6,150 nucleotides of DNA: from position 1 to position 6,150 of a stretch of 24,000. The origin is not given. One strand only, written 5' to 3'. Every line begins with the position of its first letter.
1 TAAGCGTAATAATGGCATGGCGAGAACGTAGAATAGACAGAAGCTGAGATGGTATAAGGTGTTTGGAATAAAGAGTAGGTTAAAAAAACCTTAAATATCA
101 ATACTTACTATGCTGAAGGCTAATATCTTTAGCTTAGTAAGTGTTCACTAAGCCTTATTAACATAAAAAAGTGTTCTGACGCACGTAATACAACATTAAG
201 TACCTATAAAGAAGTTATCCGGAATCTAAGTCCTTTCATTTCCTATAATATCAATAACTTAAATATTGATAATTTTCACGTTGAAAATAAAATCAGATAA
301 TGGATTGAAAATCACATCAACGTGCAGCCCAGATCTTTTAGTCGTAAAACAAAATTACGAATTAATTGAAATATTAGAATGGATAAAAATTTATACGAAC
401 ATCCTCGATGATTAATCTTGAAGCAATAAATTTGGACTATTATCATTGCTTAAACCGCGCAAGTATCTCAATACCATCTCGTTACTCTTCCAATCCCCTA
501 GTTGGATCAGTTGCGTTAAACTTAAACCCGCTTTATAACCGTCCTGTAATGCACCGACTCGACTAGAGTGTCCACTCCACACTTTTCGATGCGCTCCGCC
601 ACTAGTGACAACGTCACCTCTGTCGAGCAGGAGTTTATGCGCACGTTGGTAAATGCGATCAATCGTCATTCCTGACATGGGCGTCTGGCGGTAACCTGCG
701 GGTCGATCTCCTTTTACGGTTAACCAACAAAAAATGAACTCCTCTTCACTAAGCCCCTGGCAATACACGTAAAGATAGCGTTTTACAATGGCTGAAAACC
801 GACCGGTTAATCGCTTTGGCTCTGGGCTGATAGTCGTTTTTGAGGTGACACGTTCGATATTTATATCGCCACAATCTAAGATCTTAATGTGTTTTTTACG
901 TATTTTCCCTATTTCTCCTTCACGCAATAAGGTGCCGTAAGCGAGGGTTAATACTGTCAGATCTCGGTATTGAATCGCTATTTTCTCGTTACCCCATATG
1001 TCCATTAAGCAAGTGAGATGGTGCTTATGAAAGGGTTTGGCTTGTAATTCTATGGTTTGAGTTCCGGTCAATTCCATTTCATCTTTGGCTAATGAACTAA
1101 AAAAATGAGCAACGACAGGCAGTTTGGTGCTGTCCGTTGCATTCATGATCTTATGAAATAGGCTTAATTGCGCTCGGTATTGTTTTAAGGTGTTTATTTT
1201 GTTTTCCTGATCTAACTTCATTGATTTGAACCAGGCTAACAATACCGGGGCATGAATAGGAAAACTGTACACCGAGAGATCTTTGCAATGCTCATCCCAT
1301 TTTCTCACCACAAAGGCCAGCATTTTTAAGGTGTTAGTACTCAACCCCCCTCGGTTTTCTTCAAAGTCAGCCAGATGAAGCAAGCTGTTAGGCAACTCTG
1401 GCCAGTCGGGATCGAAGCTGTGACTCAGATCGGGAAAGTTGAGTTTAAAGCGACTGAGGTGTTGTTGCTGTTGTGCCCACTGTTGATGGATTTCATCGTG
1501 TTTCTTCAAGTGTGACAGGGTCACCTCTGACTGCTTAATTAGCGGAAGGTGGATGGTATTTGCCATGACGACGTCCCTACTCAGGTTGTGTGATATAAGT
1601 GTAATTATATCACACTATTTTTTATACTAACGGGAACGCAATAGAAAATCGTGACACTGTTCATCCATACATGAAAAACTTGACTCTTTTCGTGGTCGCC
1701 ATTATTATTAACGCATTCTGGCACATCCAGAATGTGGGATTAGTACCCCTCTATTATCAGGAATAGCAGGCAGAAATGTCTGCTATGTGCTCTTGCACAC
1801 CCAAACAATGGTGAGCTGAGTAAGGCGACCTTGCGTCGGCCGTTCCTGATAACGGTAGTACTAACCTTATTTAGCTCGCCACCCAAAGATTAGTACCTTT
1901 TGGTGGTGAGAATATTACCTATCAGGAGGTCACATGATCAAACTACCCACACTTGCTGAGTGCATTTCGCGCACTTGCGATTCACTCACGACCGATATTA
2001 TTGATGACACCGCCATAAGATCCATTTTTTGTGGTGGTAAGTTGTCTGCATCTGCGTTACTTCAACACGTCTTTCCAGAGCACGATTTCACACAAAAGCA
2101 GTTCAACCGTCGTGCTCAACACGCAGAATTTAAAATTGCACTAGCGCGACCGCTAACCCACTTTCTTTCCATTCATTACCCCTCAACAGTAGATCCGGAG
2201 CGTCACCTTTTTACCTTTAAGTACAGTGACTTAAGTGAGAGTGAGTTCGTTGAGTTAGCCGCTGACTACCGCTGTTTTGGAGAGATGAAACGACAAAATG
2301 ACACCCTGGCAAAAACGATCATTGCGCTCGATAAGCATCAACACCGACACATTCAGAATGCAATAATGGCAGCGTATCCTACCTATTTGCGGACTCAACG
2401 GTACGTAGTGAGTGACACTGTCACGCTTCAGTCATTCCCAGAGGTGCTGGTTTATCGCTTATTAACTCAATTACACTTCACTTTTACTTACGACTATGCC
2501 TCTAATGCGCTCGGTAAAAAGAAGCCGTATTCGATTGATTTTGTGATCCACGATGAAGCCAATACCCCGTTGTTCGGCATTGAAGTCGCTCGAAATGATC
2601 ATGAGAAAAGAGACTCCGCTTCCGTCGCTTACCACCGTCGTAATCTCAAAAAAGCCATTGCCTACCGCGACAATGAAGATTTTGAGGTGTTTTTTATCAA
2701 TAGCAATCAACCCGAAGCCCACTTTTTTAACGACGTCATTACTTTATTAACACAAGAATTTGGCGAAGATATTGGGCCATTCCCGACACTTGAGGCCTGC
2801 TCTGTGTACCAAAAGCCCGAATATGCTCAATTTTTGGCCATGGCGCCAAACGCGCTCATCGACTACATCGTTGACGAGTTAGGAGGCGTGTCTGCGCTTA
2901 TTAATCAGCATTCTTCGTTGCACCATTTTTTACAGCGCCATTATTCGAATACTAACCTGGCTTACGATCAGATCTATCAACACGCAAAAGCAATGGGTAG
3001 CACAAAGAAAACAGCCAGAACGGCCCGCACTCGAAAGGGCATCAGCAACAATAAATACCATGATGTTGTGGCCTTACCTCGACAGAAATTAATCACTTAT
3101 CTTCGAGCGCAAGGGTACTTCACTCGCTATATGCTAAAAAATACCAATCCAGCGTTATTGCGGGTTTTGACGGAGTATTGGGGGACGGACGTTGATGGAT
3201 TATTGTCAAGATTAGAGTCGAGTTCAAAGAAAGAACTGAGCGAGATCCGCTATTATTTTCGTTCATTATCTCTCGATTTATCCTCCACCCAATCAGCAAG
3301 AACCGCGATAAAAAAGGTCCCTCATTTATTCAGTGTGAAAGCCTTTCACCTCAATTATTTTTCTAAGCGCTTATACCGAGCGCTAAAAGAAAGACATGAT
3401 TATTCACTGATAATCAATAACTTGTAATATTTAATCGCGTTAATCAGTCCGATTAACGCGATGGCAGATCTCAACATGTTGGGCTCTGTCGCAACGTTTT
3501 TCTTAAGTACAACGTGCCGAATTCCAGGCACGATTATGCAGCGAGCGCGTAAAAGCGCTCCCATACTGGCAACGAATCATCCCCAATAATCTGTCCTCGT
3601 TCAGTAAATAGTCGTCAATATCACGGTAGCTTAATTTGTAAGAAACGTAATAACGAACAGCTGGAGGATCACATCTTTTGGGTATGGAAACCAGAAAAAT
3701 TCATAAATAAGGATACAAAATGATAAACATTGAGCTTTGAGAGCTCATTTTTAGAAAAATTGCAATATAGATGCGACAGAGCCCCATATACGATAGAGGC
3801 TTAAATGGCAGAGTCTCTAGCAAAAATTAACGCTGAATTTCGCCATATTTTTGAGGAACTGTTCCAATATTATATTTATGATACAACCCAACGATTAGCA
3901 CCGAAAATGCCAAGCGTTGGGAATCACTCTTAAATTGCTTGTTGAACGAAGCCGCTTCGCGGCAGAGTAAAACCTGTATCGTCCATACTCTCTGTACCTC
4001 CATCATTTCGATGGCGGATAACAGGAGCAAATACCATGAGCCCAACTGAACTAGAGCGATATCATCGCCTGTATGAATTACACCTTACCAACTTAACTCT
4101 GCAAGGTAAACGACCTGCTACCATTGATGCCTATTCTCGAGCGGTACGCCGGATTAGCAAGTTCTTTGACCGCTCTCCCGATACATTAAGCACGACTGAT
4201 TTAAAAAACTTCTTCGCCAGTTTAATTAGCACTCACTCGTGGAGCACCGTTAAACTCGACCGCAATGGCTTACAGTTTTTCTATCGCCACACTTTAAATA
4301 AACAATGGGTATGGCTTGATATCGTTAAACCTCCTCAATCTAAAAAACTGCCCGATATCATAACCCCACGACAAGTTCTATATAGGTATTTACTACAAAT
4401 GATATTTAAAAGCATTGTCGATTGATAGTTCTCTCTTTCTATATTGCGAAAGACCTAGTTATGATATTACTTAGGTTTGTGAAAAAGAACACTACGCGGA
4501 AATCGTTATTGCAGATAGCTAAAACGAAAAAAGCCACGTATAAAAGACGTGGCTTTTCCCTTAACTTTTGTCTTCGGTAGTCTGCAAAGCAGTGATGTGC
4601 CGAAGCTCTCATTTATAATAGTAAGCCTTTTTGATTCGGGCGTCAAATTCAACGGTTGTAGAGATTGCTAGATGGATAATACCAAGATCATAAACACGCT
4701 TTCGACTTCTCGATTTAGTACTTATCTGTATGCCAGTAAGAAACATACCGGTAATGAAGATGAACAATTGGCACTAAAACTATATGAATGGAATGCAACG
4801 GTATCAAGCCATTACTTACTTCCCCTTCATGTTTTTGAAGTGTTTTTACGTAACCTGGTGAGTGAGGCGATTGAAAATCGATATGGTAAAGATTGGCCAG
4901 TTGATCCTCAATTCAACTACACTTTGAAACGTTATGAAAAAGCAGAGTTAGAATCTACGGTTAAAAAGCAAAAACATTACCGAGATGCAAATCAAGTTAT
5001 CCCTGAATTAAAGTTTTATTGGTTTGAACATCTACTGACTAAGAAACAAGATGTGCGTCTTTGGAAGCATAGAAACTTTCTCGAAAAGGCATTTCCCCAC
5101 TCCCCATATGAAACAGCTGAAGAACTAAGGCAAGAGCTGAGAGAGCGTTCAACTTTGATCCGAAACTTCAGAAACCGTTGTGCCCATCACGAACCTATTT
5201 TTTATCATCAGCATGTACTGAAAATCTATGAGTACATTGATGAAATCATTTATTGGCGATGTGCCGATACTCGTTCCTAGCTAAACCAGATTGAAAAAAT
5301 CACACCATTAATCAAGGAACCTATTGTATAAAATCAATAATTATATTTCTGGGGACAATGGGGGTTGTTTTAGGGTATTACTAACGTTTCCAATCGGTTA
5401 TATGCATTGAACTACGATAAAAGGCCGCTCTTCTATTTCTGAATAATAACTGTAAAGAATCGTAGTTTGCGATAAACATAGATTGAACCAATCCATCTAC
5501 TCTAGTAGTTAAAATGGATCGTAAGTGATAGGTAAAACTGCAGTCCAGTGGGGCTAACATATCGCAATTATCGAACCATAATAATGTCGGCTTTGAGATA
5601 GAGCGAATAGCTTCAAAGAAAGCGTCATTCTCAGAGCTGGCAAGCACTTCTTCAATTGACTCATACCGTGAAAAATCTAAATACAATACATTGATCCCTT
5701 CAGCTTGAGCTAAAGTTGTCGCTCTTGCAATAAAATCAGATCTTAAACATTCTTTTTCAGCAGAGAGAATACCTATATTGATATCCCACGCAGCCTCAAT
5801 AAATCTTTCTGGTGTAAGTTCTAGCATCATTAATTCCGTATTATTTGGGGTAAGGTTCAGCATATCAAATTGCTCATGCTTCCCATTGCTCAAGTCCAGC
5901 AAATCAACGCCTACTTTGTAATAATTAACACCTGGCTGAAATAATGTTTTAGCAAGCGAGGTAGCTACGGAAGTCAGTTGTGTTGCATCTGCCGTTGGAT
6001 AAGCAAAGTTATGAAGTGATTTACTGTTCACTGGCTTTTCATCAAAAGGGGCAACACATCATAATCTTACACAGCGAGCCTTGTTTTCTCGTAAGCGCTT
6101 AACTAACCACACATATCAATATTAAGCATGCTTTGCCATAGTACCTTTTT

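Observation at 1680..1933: P1 immI-like antisense-RNA circuit (a1 b1, then c4-like RNA with b' a', then a2 b2 over the SD) in front of a non-phage-like 497-aa gene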

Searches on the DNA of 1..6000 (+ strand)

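Call 4: search_dna_similar(query=window:1-6000:+, collection=phages, mode=near, max_rows=15)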
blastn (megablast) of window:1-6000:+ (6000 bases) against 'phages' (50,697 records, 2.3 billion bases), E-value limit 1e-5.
No match.

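Call 5: search_dna_similar(query=window:1-6000:+, collection=plasmids, mode=near, max_rows=15)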
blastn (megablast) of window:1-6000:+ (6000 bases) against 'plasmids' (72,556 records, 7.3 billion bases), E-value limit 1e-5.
Records with a match: 18; places in all: 21; records where one place covers at least 80% of the query: 0.
Best place of each record, by identity: 95-99% 7; 90-95% 1; 80-90% 10.
By first word of the organism name: Vibrio 17; Aliivibrio 1.
By predicted mobility (MOB-suite, as given by PLSDB): non-mobilizable 10; mobilizable 8.
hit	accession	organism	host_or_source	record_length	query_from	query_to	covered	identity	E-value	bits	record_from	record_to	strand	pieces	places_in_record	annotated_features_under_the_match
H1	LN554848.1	Aliivibrio wodanis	-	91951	3479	3601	2%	89.5%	4e-34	156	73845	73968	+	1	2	none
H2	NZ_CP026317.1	Vibrio campbellii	culture,Bay of Bengal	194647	3481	3569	1%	82.0%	3e-10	77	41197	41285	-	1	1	none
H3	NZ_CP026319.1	Vibrio campbellii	culture,Bay of Bengal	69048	3481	3569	1%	82.0%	3e-10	77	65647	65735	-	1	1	none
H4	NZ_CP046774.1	Vibrio alginolyticus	wound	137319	3885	3943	1%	88.3%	5e-8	69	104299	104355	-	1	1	none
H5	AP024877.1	Vibrio halioticoli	-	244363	3885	3942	1%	89.7%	4e-9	73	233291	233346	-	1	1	record has no annotation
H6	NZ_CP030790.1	Vibrio campbellii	culture,open ocean water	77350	3885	3943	1%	86.7%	3e-6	64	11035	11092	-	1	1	none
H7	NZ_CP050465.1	Vibrio campbellii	single cell,seawater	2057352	3885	3943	1%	86.7%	3e-6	64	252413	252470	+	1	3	none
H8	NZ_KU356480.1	Vibrio parahaemolyticus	shrimp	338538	3885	3943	1%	86.7%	3e-6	64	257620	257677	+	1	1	DUF2971 domain-containing protein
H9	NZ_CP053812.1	Vibrio cholerae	bacterial culture,Water sample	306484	3885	3943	1%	86.7%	3e-6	64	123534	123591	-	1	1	DUF2971 domain-containing protein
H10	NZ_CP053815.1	Vibrio cholerae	bacterial culture,Water sample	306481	3885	3943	1%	86.7%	3e-6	64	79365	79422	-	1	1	DUF2971 domain-containing protein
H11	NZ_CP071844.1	Vibrio sp. SCSIO 43009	Galaxea fascicularis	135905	3904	3946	1%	93.2%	3e-6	64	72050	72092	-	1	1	none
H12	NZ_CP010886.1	Vibrio parahaemolyticus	Shrimps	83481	3903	3943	1%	95.2%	7e-7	66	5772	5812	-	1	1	hypothetical protein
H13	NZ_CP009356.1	Vibrio tubiashii ATCC 19109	Mercenaria mercenaria,Larvae from hard ...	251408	3904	3943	1%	95.1%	3e-6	64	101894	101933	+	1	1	PP2C family serine/threonine-protein phosphatase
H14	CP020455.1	Vibrio coralliilyticus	Crassostrea gigas (Pacific ...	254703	3904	3943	1%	95.1%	3e-6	64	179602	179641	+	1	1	none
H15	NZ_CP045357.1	Vibrio sp. THAF64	pure culture,Surface of a sandy ...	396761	3904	3943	1%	95.1%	3e-6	64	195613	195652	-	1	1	DUF3265 domain-containing protein | hypothetical protein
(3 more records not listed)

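Call 18: search_rna_families(sources=[L001, L002], threshold=gathering, show_alignments=2)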
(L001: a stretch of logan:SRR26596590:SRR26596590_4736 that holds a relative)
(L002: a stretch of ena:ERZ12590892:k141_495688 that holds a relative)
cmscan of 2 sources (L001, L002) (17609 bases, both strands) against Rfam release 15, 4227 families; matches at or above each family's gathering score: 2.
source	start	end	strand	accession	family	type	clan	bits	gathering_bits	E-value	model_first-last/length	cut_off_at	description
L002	339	422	+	RF01695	C4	Gene; antisense;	CL00128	58.5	45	2.7e-09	1-87/87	no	C4 antisense RNA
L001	2111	2193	+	RF01695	C4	Gene; antisense;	CL00128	57.7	45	4.3e-09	1-87/87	no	C4 antisense RNA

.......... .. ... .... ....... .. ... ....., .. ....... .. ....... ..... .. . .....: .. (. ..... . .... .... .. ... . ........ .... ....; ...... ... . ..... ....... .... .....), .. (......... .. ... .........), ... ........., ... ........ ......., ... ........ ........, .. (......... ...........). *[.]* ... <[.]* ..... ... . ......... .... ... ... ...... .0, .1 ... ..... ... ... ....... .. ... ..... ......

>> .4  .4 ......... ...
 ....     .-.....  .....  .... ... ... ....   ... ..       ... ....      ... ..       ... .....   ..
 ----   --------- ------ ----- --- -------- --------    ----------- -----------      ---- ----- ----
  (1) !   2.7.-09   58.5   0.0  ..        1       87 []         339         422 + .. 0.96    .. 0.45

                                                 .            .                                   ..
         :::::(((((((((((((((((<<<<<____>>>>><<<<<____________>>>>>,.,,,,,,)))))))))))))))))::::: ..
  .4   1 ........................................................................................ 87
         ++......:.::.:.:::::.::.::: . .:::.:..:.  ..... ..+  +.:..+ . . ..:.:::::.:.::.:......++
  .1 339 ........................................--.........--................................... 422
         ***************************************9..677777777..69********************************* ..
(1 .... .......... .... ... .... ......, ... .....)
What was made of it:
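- On Rfam RF01695 C4 antisense RNA: Homologous loci score 57.7 and 58.5 bits (call 18).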

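Call 42: search_rna_families(sources=[L003, L004, L005, L006], threshold=gathering, show_alignments=4)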
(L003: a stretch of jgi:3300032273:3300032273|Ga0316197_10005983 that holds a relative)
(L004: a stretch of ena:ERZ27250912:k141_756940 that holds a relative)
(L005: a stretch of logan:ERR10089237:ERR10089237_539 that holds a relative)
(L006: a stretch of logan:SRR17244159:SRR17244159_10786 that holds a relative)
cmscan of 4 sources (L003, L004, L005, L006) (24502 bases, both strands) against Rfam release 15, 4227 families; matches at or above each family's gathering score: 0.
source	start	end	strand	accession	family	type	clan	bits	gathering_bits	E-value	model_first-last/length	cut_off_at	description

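Call 46: search_rna_families(sources=[L006, L007, L010], threshold=evalue, max_evalue=1, show_alignments=3)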
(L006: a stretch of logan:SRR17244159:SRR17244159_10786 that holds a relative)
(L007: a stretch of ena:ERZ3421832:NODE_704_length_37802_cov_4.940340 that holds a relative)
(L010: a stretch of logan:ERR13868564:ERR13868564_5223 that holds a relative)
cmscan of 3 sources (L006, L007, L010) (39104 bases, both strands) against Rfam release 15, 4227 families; matches with E-value up to 1: 4.
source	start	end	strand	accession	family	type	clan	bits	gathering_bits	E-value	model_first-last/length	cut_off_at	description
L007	10894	11012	+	RF00506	Thr_leader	Cis-reg; leader;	-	27.3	55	0.36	1-118/118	no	Threonine operon leader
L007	10971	11047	-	RF00506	Thr_leader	Cis-reg; leader;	-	27.2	55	0.37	1-118/118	no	Threonine operon leader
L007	10924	11011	+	RF02617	SSRC10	Gene; sRNA;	-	26.1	56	0.61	1-113/113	no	Streptococcus sRNA 10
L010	14287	14335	-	RF01138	sR23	Gene; snRNA; snoRNA; CD-box;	-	22.3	45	0.16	1-54/54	no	Small nucleolar RNA sR23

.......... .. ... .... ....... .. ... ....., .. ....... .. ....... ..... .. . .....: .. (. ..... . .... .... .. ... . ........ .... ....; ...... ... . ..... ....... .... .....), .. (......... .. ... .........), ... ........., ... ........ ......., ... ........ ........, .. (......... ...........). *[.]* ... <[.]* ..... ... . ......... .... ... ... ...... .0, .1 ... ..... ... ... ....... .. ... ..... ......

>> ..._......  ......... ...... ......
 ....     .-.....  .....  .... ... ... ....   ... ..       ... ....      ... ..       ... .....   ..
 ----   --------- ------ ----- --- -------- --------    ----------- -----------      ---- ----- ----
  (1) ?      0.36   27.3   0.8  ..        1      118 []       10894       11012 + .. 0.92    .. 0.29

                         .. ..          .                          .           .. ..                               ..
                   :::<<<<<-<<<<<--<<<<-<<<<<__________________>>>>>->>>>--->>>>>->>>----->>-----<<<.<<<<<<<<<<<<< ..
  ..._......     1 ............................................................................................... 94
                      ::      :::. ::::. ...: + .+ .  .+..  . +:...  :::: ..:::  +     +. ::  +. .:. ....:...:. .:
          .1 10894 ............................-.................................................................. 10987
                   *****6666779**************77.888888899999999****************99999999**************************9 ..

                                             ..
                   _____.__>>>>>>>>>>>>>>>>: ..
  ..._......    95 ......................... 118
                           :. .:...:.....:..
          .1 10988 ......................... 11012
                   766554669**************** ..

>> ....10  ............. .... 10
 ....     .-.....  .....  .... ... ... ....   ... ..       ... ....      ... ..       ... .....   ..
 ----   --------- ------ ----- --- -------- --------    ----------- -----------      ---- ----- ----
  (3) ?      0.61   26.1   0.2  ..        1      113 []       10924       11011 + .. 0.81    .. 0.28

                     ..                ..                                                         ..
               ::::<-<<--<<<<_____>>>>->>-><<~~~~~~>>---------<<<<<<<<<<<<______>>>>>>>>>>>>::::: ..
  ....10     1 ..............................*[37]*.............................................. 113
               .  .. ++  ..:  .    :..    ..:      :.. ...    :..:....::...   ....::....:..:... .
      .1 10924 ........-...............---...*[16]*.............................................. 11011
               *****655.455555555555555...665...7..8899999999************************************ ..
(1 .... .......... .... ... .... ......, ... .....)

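Call 53: search_rna_families(sources=[L011, L012, L013], threshold=gathering, show_alignments=3)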
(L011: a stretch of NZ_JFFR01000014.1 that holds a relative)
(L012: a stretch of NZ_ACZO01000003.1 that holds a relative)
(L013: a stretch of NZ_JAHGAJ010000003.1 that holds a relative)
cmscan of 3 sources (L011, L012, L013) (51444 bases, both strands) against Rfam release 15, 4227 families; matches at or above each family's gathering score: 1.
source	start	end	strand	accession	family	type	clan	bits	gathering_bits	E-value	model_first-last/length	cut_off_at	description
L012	16510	16586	-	RF00029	Intron_gpII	Intron;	-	64.7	40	1.6e-10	1-77/77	no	Group II catalytic intron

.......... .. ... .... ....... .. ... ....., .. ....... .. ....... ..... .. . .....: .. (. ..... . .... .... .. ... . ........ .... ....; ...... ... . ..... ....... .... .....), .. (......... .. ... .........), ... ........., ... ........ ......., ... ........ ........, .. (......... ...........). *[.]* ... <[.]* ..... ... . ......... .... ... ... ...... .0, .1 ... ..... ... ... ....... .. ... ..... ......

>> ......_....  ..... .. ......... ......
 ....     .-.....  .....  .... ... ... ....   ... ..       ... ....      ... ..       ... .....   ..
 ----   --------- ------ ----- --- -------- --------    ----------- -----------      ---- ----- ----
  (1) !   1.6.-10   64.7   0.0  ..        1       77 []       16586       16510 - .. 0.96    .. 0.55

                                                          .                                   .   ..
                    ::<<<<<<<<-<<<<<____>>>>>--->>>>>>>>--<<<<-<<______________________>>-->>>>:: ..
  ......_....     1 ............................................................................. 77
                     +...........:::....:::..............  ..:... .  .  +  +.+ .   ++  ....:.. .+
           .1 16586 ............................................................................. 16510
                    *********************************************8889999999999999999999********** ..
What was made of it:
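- Tried and rejected: Recombinase relatives in Vibrio fortis, V. metschnikovii and Vibrio sp. D404a have no C4 (call 53).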

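Call 99: search_dna_similar(query=window:1640-1940:+, collection=plasmids, mode=distant, max_rows=20, max_evalue=0.01)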
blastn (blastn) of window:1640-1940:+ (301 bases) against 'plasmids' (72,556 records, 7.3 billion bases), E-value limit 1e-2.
Records with a match: 1; places in all: 1; records where one place covers at least 80% of the query: 0.
Best place of each record, by identity: 60-80% 1.
By first word of the organism name: Vibrio 1.
By predicted mobility (MOB-suite, as given by PLSDB): non-mobilizable 1.
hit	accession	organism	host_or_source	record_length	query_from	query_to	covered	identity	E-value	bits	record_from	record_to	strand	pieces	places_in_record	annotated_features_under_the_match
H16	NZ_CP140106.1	Vibrio alfacsensis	Scophthalmus maximus,intestinal tract ...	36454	155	270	39%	72.7%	6e-3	48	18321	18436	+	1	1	none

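Call 100: search_dna_similar(query=window:1640-1940:+, collection=phages, mode=distant, max_rows=20, max_evalue=0.01)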
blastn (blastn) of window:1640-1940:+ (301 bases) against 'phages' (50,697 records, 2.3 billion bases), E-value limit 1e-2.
Records with a match: 2; places in all: 2; records where one place covers at least 80% of the query: 0.
Best place of each record, by identity: 60-80% 2.
By first word of the organism name: Vibrio 2.
By host as written in the record: Vibrio cholerae O395 1; Vibrio cyclitrophicus 10N.286.54.F9 1.
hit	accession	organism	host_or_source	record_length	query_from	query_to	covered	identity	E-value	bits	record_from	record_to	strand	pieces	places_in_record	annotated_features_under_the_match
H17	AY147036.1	Vibrio phage O395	Vibrio cholerae O395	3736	202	298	32%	78.5%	5e-11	74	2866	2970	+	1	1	ORF14c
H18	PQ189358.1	Vibrio phage 10N.286.54.F9_PE001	Vibrio cyclitrophicus 10N.286.54.F9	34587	169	270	34%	73.1%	1e-5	56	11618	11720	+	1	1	none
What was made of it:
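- The whole a'-to-SD stretch is 78.5% identical to O395 (call 100).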
